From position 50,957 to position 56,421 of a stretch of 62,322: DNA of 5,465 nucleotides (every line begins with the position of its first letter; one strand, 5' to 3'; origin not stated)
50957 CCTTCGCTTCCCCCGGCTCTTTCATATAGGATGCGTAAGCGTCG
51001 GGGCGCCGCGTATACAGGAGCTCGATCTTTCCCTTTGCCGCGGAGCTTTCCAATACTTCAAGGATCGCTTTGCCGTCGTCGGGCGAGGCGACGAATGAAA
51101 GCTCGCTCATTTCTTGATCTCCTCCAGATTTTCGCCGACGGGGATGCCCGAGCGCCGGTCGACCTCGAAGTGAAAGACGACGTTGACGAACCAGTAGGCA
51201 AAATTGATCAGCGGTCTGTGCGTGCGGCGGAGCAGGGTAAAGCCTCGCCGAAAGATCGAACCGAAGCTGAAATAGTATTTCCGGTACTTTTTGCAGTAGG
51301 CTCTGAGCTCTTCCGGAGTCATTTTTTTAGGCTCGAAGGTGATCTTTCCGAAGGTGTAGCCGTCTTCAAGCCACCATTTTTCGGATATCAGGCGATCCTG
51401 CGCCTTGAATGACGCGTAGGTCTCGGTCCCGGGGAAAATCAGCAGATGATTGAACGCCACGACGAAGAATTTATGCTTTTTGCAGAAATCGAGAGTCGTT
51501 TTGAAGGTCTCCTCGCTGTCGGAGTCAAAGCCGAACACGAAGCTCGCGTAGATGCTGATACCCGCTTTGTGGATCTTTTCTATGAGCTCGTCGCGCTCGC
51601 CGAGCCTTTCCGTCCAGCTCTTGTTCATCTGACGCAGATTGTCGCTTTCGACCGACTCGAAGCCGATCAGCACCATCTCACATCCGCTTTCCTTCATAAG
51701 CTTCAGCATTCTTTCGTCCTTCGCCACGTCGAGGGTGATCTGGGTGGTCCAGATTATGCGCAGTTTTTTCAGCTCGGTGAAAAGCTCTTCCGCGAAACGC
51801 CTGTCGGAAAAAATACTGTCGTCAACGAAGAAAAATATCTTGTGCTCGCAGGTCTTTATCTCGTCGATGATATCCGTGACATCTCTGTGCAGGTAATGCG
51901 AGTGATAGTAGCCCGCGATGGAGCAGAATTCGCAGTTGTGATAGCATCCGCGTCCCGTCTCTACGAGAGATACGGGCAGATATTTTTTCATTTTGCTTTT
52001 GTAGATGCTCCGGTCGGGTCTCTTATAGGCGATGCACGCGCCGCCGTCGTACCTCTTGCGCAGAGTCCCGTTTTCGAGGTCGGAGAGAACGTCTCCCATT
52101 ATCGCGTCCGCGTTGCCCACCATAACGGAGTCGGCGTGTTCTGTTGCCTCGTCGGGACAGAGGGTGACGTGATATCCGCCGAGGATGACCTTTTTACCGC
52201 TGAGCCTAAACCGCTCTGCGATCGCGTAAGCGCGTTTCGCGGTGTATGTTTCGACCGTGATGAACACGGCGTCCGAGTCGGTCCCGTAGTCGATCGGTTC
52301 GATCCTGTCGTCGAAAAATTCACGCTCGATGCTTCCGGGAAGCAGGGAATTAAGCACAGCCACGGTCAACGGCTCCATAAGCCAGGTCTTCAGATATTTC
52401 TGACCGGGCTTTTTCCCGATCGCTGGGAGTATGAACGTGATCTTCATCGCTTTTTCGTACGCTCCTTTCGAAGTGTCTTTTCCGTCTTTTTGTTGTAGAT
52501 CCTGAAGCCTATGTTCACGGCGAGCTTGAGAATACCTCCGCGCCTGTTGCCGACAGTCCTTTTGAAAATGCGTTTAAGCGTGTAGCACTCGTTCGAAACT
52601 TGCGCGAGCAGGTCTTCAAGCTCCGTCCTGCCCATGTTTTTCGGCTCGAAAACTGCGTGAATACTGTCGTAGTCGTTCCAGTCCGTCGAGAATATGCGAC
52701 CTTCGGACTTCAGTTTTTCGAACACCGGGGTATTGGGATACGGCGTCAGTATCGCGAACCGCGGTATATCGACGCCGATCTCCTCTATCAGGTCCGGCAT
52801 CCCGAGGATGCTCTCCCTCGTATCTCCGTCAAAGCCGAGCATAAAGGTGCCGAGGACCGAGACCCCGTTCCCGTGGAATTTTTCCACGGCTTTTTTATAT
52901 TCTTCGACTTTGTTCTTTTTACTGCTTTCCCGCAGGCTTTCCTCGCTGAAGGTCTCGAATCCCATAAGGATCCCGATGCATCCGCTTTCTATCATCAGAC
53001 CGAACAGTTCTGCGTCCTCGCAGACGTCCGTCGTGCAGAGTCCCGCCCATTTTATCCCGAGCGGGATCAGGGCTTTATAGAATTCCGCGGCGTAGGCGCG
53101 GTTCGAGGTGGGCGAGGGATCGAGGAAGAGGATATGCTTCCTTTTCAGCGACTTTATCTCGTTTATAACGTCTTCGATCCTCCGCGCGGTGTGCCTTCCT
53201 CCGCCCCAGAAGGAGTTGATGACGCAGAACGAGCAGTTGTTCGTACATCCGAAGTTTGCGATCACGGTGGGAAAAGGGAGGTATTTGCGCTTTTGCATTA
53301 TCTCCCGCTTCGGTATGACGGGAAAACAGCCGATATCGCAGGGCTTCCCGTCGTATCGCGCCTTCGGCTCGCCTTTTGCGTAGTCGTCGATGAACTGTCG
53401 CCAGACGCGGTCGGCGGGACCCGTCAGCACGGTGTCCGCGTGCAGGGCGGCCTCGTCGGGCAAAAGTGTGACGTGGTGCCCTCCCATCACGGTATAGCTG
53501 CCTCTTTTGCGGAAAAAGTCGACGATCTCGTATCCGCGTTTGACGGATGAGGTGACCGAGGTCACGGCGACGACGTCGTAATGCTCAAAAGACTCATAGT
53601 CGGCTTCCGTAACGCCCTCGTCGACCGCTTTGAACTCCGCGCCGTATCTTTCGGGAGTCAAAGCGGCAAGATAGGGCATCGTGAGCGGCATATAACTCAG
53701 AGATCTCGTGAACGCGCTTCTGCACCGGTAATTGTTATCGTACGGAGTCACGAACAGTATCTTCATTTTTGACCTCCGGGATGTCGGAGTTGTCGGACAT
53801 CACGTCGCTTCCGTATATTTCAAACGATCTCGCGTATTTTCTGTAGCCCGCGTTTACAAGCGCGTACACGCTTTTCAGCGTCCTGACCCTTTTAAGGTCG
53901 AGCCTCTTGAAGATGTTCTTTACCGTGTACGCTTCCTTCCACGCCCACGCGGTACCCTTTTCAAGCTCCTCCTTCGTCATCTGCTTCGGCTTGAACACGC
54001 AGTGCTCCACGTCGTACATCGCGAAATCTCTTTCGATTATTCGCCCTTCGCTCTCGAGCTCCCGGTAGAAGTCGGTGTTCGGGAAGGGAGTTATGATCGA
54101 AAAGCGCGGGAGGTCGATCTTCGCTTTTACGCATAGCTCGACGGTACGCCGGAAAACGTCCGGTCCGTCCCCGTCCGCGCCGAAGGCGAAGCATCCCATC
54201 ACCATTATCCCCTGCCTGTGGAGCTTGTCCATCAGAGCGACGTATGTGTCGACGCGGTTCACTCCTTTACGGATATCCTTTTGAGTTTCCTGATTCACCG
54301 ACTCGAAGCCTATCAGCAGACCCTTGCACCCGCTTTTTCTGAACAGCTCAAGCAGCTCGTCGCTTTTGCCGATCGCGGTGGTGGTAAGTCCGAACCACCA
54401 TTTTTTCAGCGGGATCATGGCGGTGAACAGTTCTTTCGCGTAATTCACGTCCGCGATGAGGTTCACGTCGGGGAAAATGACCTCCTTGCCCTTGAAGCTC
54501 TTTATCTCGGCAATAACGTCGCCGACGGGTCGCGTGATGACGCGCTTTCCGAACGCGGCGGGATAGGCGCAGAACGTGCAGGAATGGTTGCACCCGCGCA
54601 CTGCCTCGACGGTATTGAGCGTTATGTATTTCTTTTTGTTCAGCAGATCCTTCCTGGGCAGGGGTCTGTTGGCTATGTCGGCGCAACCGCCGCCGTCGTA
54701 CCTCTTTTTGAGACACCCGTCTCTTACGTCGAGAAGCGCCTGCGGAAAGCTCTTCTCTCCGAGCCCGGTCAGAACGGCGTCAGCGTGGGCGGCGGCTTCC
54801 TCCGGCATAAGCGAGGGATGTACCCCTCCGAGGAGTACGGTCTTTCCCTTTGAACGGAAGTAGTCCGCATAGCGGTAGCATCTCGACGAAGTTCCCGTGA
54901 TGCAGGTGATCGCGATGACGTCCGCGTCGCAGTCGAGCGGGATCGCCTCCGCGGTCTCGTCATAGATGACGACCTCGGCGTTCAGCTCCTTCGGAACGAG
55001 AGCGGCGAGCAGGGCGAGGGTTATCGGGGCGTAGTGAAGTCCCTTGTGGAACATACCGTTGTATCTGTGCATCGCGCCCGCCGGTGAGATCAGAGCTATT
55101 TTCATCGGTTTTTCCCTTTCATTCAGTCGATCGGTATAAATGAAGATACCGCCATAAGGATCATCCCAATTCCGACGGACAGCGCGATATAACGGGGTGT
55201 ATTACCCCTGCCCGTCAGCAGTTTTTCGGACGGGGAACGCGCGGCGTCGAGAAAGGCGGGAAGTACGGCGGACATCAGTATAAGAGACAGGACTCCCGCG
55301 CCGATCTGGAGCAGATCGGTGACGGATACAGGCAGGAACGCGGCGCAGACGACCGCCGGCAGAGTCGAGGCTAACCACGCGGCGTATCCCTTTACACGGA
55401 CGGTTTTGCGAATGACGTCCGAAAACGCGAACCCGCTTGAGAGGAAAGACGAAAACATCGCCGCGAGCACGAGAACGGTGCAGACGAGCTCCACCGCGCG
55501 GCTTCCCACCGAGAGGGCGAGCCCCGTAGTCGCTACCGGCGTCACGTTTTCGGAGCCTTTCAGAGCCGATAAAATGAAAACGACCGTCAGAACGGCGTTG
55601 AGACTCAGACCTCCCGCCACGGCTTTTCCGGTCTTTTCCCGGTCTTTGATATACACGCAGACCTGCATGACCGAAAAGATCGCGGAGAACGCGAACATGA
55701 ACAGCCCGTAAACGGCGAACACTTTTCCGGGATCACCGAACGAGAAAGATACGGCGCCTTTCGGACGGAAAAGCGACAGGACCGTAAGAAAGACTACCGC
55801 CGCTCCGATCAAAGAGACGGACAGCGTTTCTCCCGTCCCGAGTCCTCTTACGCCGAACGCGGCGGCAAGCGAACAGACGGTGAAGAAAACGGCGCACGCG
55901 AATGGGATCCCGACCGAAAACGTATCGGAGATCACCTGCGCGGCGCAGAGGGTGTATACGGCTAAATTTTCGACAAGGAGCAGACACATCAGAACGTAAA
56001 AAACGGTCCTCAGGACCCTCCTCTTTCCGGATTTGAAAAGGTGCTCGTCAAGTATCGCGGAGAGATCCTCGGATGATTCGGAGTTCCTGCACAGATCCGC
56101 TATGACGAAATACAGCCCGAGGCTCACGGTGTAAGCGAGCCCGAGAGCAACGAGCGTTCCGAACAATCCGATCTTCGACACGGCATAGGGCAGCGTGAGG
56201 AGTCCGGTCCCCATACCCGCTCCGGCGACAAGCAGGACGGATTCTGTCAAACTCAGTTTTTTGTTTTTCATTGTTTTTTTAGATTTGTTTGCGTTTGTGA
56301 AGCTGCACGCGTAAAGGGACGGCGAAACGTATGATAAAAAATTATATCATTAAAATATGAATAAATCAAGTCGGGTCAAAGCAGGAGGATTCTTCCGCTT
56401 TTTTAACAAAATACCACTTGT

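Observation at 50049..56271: Translationally coupled operon: HAAAP-type amino-acid permease, three paralogous B12-binding radical SAM enzymes and a tandem-GNAT-like protein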

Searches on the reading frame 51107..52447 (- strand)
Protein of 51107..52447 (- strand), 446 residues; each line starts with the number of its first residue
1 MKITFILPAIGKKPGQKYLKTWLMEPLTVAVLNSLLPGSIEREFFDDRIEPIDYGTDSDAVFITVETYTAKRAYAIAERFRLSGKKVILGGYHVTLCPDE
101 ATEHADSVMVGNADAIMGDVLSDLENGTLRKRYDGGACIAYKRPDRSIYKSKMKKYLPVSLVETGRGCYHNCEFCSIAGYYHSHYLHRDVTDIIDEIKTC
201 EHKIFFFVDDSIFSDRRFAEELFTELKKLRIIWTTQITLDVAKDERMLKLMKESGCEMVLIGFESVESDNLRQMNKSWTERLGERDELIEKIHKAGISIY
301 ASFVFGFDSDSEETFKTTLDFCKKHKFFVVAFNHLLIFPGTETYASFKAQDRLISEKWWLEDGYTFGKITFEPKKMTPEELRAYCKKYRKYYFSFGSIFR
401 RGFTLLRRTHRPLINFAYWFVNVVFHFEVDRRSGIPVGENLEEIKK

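Call 3: search_protein_families(library=pfam, proteins=[window:51107-52447:-], max_evalue=0.01)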
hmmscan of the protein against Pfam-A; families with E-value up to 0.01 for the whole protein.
window:51107-52447:- (446 aa): 2 families
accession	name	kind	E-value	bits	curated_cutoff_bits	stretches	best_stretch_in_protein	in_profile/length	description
PF04055.27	Radical_SAM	-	1.2e-19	71.5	29.5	1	163-322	2-166/166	Radical SAM superfamily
PF02310.24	B12-binding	-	0.00019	21.7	32.1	1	57-117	51-117/121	B12 binding domain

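Call 4: search_protein_families(library=ncbifam, proteins=[window:51107-52447:-], max_evalue=0.01)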
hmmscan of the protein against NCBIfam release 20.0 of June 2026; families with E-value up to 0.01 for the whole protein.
window:51107-52447:- (446 aa): 27 families (the best 25 are shown)
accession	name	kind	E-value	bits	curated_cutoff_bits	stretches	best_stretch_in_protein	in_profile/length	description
TIGR03471.1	HpnJ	equivalog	2e-29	102.8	577.6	1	162-401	200-442/472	hopanoid biosynthesis associated radical SAM protein HpnJ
TIGR04072.2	rSAM_ladder_B12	equivalog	1.8e-24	86.2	360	1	70-377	83-401/443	lipid biosynthesis B12-binding/radical SAM protein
TIGR02026.1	BchE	equivalog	7.4e-23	81.1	481.35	1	143-404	174-439/497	magnesium-protoporphyrin IX monomethyl ester anaerobic oxidative cyclase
TIGR04479.1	bcpD_PhpK_rSAM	subfamily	1.7e-21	76.2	600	1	162-326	244-410/504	PhpK family radical SAM P-methyltransferase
TIGR04013.1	B12_SAM_MJ_1487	hypoth_equivalog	3.6e-18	65.6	251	1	46-202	32-194/382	TIGR04013 family B12-binding domain/radical SAM domain-containing protein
NF038361.1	rSAM_Sden_1168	equivalog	2e-15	56.4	575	1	162-344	285-470/560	Sden_1168 family B12-binding radical SAM P-methyltransferase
NF050148.1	rSAM_ApyD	equivalog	2.7e-14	52.5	750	1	161-350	201-396/645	RiPP biosynthesis radical SAM protein ApyD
TIGR04014.1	B12_SAM_MJ_0865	equivalog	3.2e-14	52.6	360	1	76-327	60-338/434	methyl-coenzyme M reductase glutamine C-methyltransferase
TIGR04367.1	HpnR_B12_rSAM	equivalog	9.1e-14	50.8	650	1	141-346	164-372/490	hopanoid C-3 methylase HpnR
NF040542.1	rSAM_RCCLKC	equivalog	5.7e-12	45.5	450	1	144-305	166-330/423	arsinothricin biosynthesis radical SAM protein ArsL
TIGR00089.1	TIGR00089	subfamily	1.1e-10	41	251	1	244-330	235-323/429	MiaB/RimO family radical SAM methylthiotransferase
TIGR04295.1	B12_rSAM_oligo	hypoth_equivalog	1.6e-10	40.3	400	1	159-291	200-330/422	TIGR04295 family B12-binding domain-containing radical SAM protein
TIGR01125.1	TIGR01125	equivalog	3.2e-10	39.6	356.95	1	83-330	65-321/432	30S ribosomal protein S12 methylthiotransferase RimO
NF040546.1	rSAM_CUAEP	equivalog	9.4e-10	37.8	500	1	154-326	166-342/468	CUAEP/CCAEP-tail radical SAM (seleno)protein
NF033712.0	B12_rSAM_KedN5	subfamily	1e-09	37.2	700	1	159-347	195-390/624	KedN5 family methylcobalamin-dependent radical SAM C-methyltransferase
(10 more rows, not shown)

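Call 44: search_solved_structures(query=window:51107-52447:-, max_evalue=0.001)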
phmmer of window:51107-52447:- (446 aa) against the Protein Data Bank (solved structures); distinct sequences matched with E-value up to 0.001: 1.
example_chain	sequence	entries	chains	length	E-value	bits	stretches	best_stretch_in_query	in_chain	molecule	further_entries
9ccb_A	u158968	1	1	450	3.1e-07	32.6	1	161-326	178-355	Radical SAM core domain-containing protein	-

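Call 57: search_protein_families(library=padloc, proteins=[window:51107-52447:-], max_evalue=0.001)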
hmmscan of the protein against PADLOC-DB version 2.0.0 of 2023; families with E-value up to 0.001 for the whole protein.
window:51107-52447:- (446 aa): 1 family
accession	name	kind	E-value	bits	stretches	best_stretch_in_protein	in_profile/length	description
PDLC04689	PDC-M51A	-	2.3e-10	37.9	1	156-345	181-372/420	-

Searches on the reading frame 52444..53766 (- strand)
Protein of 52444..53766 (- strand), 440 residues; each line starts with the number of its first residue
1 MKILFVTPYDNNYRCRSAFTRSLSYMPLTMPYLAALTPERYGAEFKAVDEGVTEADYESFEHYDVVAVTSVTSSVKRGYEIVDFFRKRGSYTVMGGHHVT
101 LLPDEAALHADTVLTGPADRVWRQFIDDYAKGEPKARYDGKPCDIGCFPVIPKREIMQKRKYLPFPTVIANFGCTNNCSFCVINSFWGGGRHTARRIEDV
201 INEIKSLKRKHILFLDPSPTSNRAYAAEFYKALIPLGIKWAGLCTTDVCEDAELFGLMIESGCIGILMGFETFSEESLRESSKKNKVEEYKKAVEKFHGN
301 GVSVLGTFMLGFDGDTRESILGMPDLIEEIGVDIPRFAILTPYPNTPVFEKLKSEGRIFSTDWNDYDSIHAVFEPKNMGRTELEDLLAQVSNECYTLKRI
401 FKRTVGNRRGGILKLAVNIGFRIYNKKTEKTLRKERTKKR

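Call 3: search_protein_families(library=pfam, proteins=[window:52444-53766:-], max_evalue=0.01)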
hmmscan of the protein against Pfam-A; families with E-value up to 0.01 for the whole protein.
window:52444-53766:- (440 aa): 3 families
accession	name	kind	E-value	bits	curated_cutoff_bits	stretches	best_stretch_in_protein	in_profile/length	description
PF04055.27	Radical_SAM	-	1.6e-21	77.6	29.5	1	172-323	5-162/166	Radical SAM superfamily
PF02310.24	B12-binding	-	2.6e-05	24.5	32.1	1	61-120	50-115/121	B12 binding domain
PF13282.11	DUF4070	-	0.006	17.1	22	0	346-404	1-58/144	Domain of unknown function (DUF4070)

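Call 4: search_protein_families(library=ncbifam, proteins=[window:52444-53766:-], max_evalue=0.01)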
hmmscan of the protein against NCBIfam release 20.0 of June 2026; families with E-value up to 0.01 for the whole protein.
window:52444-53766:- (440 aa): 25 families
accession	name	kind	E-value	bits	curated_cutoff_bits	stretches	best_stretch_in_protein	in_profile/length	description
TIGR02026.1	BchE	equivalog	3.9e-27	95.3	481.35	1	156-402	179-435/497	magnesium-protoporphyrin IX monomethyl ester anaerobic oxidative cyclase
TIGR03471.1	HpnJ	equivalog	6.6e-26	91.2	577.6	1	164-393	196-431/472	hopanoid biosynthesis associated radical SAM protein HpnJ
TIGR04479.1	bcpD_PhpK_rSAM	subfamily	5.8e-22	77.7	600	1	171-353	247-432/504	PhpK family radical SAM P-methyltransferase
NF033070.1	rSAM_AprD4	equivalog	4.8e-15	55.4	500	1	152-391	176-428/456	AprD4 family radical SAM diol-dehydratase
NF038361.1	rSAM_Sden_1168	equivalog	6e-14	51.5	575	1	170-391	287-512/560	Sden_1168 family B12-binding radical SAM P-methyltransferase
TIGR04014.1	B12_SAM_MJ_0865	equivalog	3.2e-13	49.2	360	2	265-352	270-358/434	methyl-coenzyme M reductase glutamine C-methyltransferase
TIGR04013.1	B12_SAM_MJ_1487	hypoth_equivalog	5.4e-13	48.5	251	1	51-213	32-201/382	TIGR04013 family B12-binding domain/radical SAM domain-containing protein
TIGR04072.2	rSAM_ladder_B12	equivalog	3e-12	45.9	360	1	74-356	82-376/443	lipid biosynthesis B12-binding/radical SAM protein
NF050148.1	rSAM_ApyD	equivalog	3e-12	45.7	750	1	168-354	202-395/645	RiPP biosynthesis radical SAM protein ApyD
TIGR04367.1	HpnR_B12_rSAM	equivalog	2.6e-09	36.2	650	1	152-378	167-396/490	hopanoid C-3 methylase HpnR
TIGR00089.1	TIGR00089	subfamily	4.2e-08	32.4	251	1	172-210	147-183/429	MiaB/RimO family radical SAM methylthiotransferase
TIGR04385.1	B12_rSAM_cofa1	equivalog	2.3e-07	30.4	450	1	159-330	189-364/438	B12 lower ligand biosynthesis radical SAM protein BzaD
TIGR01125.1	TIGR01125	equivalog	3.3e-06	26.4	356.95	1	173-209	145-179/432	30S ribosomal protein S12 methylthiotransferase RimO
TIGR04428.1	B12_rSAM_trp_MT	equivalog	1.7e-05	23.4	500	0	168-213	219-263/558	tryptophan 2-C-methyltransferase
NF010916.0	PRK14336.1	equivalog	6.8e-05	21.8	606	0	171-210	131-168/418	tRNA (N6-isopentenyl adenosine(37)-C2)-methylthiotransferase MiaB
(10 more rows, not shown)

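Call 45: search_solved_structures(query=window:52444-53766:-, max_evalue=0.001)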
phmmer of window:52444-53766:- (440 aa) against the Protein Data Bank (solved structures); distinct sequences matched with E-value up to 0.001: 4.
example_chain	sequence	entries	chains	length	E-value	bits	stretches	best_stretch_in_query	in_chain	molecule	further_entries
6fd2_B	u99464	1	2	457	8.5e-11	44.5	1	167-384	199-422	Putative apramycin biosynthetic oxidoreductase 4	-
9ccb_A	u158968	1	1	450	8.8e-08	34.6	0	166-210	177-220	Radical SAM core domain-containing protein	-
2qgq_A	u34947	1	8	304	0.00016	23.9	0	164-333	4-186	Protein TM_1862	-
4jc0_A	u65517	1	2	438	0.00021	23.4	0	163-333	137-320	Ribosomal protein S12 methylthiotransferase RimO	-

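Call 57: search_protein_families(library=padloc, proteins=[window:52444-53766:-], max_evalue=0.001)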
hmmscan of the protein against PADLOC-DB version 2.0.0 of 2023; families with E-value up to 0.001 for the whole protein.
window:52444-53766:- (440 aa): 0 families

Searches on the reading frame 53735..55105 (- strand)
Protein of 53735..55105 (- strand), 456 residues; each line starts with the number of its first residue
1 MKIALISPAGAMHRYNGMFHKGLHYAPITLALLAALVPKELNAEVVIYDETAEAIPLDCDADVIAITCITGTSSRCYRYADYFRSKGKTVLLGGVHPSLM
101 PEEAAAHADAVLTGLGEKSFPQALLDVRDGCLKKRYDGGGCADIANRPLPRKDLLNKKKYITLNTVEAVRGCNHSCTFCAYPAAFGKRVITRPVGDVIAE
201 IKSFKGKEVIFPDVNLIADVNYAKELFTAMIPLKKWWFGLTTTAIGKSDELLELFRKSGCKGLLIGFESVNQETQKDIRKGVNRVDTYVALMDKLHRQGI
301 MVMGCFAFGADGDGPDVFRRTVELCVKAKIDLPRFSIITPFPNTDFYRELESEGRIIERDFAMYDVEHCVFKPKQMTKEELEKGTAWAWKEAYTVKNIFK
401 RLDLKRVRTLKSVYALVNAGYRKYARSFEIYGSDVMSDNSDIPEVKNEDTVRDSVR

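Call 3: search_protein_families(library=pfam, proteins=[window:53735-55105:-], max_evalue=0.01)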
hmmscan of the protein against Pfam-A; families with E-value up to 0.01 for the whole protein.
window:53735-55105:- (456 aa): 3 families
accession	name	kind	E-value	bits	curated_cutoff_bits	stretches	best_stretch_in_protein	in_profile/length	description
PF04055.27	Radical_SAM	-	3e-18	67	29.5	1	169-324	4-165/166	Radical SAM superfamily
PF02310.24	B12-binding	-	4.5e-09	36.6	32.1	1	30-122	17-119/121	B12 binding domain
PF13282.11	DUF4070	-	0.0034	17.9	22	1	344-403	1-59/144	Domain of unknown function (DUF4070)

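Call 4: search_protein_families(library=ncbifam, proteins=[window:53735-55105:-], max_evalue=0.01)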
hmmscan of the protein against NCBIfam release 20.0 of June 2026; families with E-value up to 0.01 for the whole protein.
window:53735-55105:- (456 aa): 25 families
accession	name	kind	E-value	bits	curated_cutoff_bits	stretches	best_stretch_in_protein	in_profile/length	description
TIGR03471.1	HpnJ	equivalog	3.5e-26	92.1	577.6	1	158-383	195-423/472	hopanoid biosynthesis associated radical SAM protein HpnJ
TIGR02026.1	BchE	equivalog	2.1e-22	79.7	481.35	1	153-414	178-449/497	magnesium-protoporphyrin IX monomethyl ester anaerobic oxidative cyclase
NF033070.1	rSAM_AprD4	equivalog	3.6e-20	72.3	500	1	37-388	70-427/456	AprD4 family radical SAM diol-dehydratase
TIGR04479.1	bcpD_PhpK_rSAM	subfamily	1.7e-19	69.6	600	1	163-332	241-413/504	PhpK family radical SAM P-methyltransferase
NF038361.1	rSAM_Sden_1168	equivalog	4.1e-18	65.2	575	1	167-383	286-506/560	Sden_1168 family B12-binding radical SAM P-methyltransferase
TIGR04014.1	B12_SAM_MJ_0865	equivalog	3.2e-17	62.5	360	2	153-207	150-204/434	methyl-coenzyme M reductase glutamine C-methyltransferase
TIGR04013.1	B12_SAM_MJ_1487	hypoth_equivalog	4.3e-17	62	251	1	29-206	12-194/382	TIGR04013 family B12-binding domain/radical SAM domain-containing protein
TIGR04072.2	rSAM_ladder_B12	equivalog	7.3e-16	57.8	360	1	87-356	98-378/443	lipid biosynthesis B12-binding/radical SAM protein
TIGR04367.1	HpnR_B12_rSAM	equivalog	2e-15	56.3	650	1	102-379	105-399/490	hopanoid C-3 methylase HpnR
TIGR04385.1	B12_rSAM_cofa1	equivalog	7.7e-09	35.3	450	1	153-319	185-355/438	B12 lower ligand biosynthesis radical SAM protein BzaD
NF045585.1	rSAM_slr0320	equivalog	1.3e-07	30.5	775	1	165-284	237-364/511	photosystem II high light acclimation radical SAM protein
TIGR04295.1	B12_rSAM_oligo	hypoth_equivalog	2.4e-07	29.8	400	1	165-281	202-315/422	TIGR04295 family B12-binding domain-containing radical SAM protein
TIGR04428.1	B12_rSAM_trp_MT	equivalog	5e-07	28.5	500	1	163-350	216-421/558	tryptophan 2-C-methyltransferase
NF033712.0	B12_rSAM_KedN5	subfamily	5.2e-07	28.3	700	1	164-380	196-419/624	KedN5 family methylcobalamin-dependent radical SAM C-methyltransferase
NF050148.1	rSAM_ApyD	equivalog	1.1e-06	27.4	750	1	161-351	197-394/645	RiPP biosynthesis radical SAM protein ApyD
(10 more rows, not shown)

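Call 43: search_solved_structures(query=window:53735-55105:-, max_evalue=0.001)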
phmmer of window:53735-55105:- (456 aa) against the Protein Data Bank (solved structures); distinct sequences matched with E-value up to 0.001: 4.
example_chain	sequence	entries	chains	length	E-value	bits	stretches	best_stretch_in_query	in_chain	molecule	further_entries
6fd2_B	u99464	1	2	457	3.8e-16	62.3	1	67-381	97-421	Putative apramycin biosynthetic oxidoreductase 4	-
9ccb_A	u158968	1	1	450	4.1e-10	42.4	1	162-205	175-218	Radical SAM core domain-containing protein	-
9n1b_A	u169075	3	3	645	2.9e-05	26.4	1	154-388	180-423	Radical SAM protein | Radical SAM enzyme CysS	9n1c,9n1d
6wte_A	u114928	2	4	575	0.00019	23.7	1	158-345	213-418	B12-binding domain-containing protein | Tryptophan-C2-methyltransferase containing B12-binding domain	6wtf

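Call 57: search_protein_families(library=padloc, proteins=[window:53735-55105:-], max_evalue=0.001)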
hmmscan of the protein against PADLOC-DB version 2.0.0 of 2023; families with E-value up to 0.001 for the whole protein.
window:53735-55105:- (456 aa): 1 family
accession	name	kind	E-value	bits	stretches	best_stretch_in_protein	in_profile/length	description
PDLC04689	PDC-M51A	-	9.8e-05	19.3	1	52-209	62-231/420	-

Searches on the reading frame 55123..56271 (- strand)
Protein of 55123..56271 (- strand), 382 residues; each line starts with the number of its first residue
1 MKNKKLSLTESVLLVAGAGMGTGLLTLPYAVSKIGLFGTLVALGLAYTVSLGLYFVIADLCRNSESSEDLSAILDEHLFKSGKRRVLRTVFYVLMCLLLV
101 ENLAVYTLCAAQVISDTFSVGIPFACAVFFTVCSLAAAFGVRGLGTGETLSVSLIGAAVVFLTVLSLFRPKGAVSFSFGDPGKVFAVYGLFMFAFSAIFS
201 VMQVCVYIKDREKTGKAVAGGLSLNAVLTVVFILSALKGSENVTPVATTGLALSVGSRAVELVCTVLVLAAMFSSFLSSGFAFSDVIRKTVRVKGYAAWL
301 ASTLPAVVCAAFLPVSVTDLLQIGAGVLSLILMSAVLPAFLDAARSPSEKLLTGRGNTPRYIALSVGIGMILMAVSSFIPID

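Call 3: search_protein_families(library=pfam, proteins=[window:55123-56271:-], max_evalue=0.01)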
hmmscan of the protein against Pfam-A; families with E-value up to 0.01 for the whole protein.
window:55123-56271:- (382 aa): 2 families
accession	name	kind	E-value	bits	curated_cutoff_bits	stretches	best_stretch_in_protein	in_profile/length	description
PF03222.19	Trp_Tyr_perm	-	1.2e-06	28.4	22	1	6-344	3-360/393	Tryptophan/tyrosine permease family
PF01490.24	Aa_trans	-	0.0052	15.9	25.6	0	5-376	2-404/410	Transmembrane amino acid transporter protein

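Call 4: search_protein_families(library=ncbifam, proteins=[window:55123-56271:-], max_evalue=0.01)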
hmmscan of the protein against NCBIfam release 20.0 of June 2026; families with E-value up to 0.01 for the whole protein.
window:55123-56271:- (382 aa): 2 families
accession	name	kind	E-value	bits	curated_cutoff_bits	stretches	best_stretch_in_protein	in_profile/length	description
TIGR00912.1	2A0309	subfamily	1.7e-07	31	139.55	1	186-335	182-337/357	endospore germination permease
TIGR00837.1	araaP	subfamily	9.7e-06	25.1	350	1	11-342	2-353/381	aromatic amino acid transporter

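Call 57: search_protein_families(library=padloc, proteins=[window:55123-56271:-], max_evalue=0.001)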
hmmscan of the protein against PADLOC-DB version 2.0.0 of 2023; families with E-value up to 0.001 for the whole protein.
window:55123-56271:- (382 aa): 0 families
